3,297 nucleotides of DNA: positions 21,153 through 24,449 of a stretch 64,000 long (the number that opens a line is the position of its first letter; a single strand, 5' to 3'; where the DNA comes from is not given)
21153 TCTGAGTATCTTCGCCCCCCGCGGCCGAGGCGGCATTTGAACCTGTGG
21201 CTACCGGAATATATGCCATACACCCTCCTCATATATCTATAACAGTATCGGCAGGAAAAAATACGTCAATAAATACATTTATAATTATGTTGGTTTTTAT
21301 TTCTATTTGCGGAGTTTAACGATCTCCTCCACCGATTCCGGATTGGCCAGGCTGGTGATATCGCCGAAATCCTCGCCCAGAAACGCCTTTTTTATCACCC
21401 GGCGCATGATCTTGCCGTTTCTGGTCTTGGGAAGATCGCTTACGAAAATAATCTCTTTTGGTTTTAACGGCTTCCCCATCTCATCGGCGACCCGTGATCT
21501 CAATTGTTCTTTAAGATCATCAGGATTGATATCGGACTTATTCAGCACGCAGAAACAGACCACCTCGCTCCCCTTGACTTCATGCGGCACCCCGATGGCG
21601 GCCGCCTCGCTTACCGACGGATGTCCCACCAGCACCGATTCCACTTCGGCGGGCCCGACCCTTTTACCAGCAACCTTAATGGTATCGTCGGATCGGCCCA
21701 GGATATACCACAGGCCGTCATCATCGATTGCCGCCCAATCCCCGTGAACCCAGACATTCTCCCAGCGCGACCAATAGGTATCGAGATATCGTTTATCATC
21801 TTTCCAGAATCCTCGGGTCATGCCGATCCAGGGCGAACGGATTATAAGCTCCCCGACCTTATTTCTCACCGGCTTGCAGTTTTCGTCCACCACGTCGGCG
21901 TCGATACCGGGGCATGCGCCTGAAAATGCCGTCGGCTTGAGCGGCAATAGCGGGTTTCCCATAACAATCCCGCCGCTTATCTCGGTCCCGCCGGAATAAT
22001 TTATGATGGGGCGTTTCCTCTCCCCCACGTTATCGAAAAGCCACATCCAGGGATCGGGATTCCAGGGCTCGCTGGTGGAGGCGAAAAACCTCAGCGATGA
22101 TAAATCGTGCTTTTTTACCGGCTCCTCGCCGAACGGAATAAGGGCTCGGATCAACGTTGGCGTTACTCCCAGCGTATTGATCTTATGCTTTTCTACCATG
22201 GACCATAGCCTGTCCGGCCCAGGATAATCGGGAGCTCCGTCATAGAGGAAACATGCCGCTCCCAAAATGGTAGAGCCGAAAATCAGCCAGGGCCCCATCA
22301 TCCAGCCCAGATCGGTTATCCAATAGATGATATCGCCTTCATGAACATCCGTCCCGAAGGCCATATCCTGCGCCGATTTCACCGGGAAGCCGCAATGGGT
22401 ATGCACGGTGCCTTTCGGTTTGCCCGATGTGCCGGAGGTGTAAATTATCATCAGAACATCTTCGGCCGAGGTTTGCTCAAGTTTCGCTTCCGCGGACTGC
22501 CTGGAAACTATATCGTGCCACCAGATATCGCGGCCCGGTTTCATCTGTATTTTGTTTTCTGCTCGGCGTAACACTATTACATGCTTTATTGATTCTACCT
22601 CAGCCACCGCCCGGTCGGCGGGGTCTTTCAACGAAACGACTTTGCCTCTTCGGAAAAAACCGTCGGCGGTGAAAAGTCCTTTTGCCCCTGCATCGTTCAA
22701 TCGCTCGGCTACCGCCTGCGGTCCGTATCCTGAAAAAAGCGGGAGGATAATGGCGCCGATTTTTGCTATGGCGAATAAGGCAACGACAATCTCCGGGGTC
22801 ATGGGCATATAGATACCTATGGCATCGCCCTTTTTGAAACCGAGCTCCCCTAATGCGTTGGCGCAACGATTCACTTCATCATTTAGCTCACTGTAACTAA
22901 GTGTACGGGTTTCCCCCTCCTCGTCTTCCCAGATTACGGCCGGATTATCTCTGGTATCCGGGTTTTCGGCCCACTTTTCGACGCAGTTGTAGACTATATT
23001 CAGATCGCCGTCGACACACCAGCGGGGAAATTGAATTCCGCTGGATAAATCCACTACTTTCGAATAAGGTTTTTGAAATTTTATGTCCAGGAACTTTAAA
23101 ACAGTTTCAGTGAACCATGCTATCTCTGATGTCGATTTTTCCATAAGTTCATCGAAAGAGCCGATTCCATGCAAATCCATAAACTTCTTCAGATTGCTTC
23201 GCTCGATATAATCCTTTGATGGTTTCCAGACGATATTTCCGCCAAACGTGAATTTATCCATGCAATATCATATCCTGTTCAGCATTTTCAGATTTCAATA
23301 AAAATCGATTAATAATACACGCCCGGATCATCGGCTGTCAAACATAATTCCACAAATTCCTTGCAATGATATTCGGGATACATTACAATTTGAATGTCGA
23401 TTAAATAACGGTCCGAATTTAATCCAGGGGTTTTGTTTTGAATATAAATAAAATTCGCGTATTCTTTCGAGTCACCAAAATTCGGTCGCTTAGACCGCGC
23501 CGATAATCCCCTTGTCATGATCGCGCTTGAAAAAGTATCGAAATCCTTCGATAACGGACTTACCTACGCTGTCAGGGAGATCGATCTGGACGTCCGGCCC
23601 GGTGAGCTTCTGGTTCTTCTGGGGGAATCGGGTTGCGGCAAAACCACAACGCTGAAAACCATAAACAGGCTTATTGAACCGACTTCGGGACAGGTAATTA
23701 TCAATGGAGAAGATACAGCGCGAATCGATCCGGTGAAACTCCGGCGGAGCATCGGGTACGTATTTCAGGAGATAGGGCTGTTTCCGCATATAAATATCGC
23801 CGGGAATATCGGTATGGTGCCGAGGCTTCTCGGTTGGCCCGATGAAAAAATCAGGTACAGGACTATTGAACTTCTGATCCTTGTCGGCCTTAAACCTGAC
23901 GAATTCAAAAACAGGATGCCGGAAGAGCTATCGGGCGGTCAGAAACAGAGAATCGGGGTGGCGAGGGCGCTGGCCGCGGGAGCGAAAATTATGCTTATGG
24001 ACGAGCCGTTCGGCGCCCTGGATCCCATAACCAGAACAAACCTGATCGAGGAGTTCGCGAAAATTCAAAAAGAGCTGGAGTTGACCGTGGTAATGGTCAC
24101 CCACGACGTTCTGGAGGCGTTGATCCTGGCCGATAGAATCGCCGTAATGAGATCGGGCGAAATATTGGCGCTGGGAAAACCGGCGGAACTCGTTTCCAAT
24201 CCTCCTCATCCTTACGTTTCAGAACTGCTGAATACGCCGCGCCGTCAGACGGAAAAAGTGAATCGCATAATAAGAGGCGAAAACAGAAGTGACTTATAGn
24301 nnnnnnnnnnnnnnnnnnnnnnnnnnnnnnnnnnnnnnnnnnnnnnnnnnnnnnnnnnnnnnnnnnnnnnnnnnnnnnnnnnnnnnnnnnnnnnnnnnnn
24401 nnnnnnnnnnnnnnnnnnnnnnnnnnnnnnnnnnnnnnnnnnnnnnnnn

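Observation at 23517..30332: Operon linking an OpuC-type ABC importer to ergothioneine biosynthesis by the metallopterin-dependent route (EgtD + MES)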

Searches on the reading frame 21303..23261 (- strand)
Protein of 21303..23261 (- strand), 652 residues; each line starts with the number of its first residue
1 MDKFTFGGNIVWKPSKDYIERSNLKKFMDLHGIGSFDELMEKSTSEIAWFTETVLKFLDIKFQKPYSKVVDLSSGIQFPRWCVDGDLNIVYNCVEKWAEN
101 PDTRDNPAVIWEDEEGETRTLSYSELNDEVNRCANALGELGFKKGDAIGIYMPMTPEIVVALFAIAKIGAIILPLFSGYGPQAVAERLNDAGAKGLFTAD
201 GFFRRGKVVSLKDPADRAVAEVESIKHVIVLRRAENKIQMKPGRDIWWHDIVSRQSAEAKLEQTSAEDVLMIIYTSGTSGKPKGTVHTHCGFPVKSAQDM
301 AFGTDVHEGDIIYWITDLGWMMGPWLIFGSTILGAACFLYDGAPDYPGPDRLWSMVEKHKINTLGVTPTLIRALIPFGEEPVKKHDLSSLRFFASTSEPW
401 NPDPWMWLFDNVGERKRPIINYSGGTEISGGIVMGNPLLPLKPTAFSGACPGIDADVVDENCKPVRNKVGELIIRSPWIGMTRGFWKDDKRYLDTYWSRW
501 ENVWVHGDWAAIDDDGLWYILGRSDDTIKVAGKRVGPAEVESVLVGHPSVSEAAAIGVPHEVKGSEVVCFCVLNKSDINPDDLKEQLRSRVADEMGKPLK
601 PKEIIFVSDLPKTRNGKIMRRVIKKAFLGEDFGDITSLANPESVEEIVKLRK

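Call 3: search_protein_families(library=pfam, proteins=[window:21303-23261:-])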
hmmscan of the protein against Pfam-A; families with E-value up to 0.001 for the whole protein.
window:21303-23261:- (652 aa): 3 families
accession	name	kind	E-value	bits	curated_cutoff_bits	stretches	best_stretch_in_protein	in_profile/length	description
PF00501.34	AMP-binding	-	4e-76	256.7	29.9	1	102-486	7-384/384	AMP-binding enzyme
PF13193.12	AMP-binding_C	-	3.4e-25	89.2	24.5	1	539-617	1-76/76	AMP-binding enzyme C-terminal domain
PF16177.11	ACAS_N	-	2.7e-09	37.1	27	1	37-93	2-55/55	Acetyl-coenzyme A synthetase N-terminus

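Call 4: search_protein_families(library=ncbifam, proteins=[window:21303-23261:-])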
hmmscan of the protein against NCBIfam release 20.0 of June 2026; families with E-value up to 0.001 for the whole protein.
window:21303-23261:- (652 aa): 105 families (the best 25 are shown)
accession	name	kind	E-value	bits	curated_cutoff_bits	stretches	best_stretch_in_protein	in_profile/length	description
NF001208.0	PRK00174.1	subfamily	1e-185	618.8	657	1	35-650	28-644/649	acetate--CoA ligase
TIGR02188.1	Ac_CoA_lig_AcsA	equivalog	4.5e-185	616.5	724.95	1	35-648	6-627/629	acetate--CoA ligase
NF002937.0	PRK03584.1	subfamily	2.9e-132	442.1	639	1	9-650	5-651/657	acetoacetate--CoA ligase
NF007815.0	PRK10524.1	equivalog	7.8e-121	404.6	955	1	36-648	4-624/629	propionate--CoA ligase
NF003313.0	PRK04319.1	equivalog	3.1e-115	385.6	729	1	80-638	36-572/574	acetate--CoA ligase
TIGR02316.1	propion_prpE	equivalog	1.8e-114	383.7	827.4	1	36-648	3-623/628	propionate--CoA ligase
TIGR01217.1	ac_ac_CoA_syn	equivalog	2.9e-108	362.8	520.9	1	10-645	5-642/652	acetoacetate--CoA ligase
NF004837.0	PRK06187.1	subfamily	2.3e-74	250.6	476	1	104-628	22-523/531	long-chain-fatty-acid--CoA ligase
NF047394.1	AcylCoAsynMbcS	equivalog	1.6e-69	234.9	850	1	88-624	13-517/525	acyl-CoA synthetase MbcS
TIGR03098.1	ligase_PEP_1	hypoth_equivalog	9.4e-56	189.3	592.35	1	117-625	22-516/517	acyl-CoA ligase (AMP-forming), exosortase A system-associated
NF006182.0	PRK08316.1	subfamily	1.6e-52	178.7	663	1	105-627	26-517/523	fatty acyl-CoA synthetase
NF005714.0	PRK07529.1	subfamily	4.6e-49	167.3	632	1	100-625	43-574/640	acyl-CoA synthetase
NF053567.1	HBDA_AROS1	equivalog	8.6e-49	166.3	1000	1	117-621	36-513/523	3-hydroxybenzoate--CoA ligase HbdA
NF005307.0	PRK06839.1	equivalog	3.3e-48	164.6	748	1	117-622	24-488/496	o-succinylbenzoate--CoA ligase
NF005863.0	PRK07798.1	subfamily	3.8e-48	164.4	543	1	105-623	19-527/540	acyl-CoA synthetase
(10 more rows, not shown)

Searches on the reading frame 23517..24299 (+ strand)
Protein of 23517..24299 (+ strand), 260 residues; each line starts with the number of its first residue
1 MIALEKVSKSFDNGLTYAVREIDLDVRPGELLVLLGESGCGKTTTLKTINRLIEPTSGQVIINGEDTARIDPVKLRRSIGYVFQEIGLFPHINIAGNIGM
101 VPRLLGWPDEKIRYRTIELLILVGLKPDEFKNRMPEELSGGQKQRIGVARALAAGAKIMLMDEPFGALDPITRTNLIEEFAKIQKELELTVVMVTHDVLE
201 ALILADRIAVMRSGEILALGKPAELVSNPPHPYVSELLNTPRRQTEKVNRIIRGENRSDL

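Call 3: search_protein_families(library=pfam, proteins=[window:23517-24299:+])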
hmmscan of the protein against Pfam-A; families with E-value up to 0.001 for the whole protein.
window:23517-24299:+ (260 aa): 2 families
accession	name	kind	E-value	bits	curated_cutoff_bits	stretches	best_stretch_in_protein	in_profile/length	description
PF00005.33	ABC_tran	-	3.5e-34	118.8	25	1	20-165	2-136/137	ABC transporter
PF13304.12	AAA_21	-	1.4e-06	29.1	27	0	127-199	227-301/304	AAA domain, putative AbiEii toxin, Type IV TA system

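Call 4: search_protein_families(library=ncbifam, proteins=[window:23517-24299:+])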
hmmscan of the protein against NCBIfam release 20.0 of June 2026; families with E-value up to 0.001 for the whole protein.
window:23517-24299:+ (260 aa): 189 families (the best 25 are shown)
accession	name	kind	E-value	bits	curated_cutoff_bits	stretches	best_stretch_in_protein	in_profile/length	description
TIGR01186.1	proV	subfamily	1e-86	291.3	326.6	1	13-253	3-246/363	betaine/proline/choline family ABC transporter ATP-binding protein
TIGR03265.1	PhnT2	equivalog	1.9e-63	214.8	457.7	1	2-238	5-235/353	putative 2-aminoethylphosphonate ABC transporter ATP-binding protein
NF006987.0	PRK09452.1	equivalog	2e-60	204.5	482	1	1-238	17-248/378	spermidine/putrescine ABC transporter ATP-binding protein PotA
TIGR00968.1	3a0106s01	subfamily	3e-60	203.7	342.75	1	2-239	1-232/237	sulfate ABC transporter ATP-binding protein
TIGR03415.1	ABC_choXWV_ATP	equivalog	3.7e-60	203.9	483.75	1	13-238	34-265/382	choline ABC transporter ATP-binding protein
NF043075.1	MMSYN1_0197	equivalog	2.7e-59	200.8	550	1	1-238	2-233/341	spermidine/putrescine ABC transporter ATP-binding protein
TIGR01187.1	potA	subfamily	2.2e-58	197.9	355.6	1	34-238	1-201/325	polyamine ABC transporter ATP-binding protein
NF040840.2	tungstate_WtpC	equivalog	5.6e-58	196.9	440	1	1-238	1-231/347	tungstate ABC transporter ATP-binding protein WtpC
TIGR03258.1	PhnT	equivalog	1.5e-54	185.4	499.15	1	18-239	23-241/359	2-aminoethylphosphonate ABC transport system ATP-binding subunit PhnT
NF008653.0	PRK11650.1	subfamily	1.7e-54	185.3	432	1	2-242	4-239/357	sn-glycerol-3-phosphate ABC transporter ATP-binding protein UgpC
NF007480.0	PRK10070.1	equivalog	5.1e-54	183.6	444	1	13-237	38-264/400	glycine betaine/L-proline ABC transporter ATP-binding protein ProV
NF008105.0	PRK10851.1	equivalog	4e-53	180.4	502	1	2-240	3-239/362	sulfate/thiosulfate ABC transporter ATP-binding protein CysA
NF040933.2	ABC_arch_GlcV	equivalog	2.6e-52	177.9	450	1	2-238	3-242/357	glucose ABC transporter ATP-binding protein GlcV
NF008513.0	PRK11432.1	equivalog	1e-51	175.9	496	1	2-237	7-236/351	ferric ABC transporter ATP-binding protein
NF008621.0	PRK11607.1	equivalog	1.2e-51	175.7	613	1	4-238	22-250/377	putrescine ABC transporter ATP-binding subunit PotG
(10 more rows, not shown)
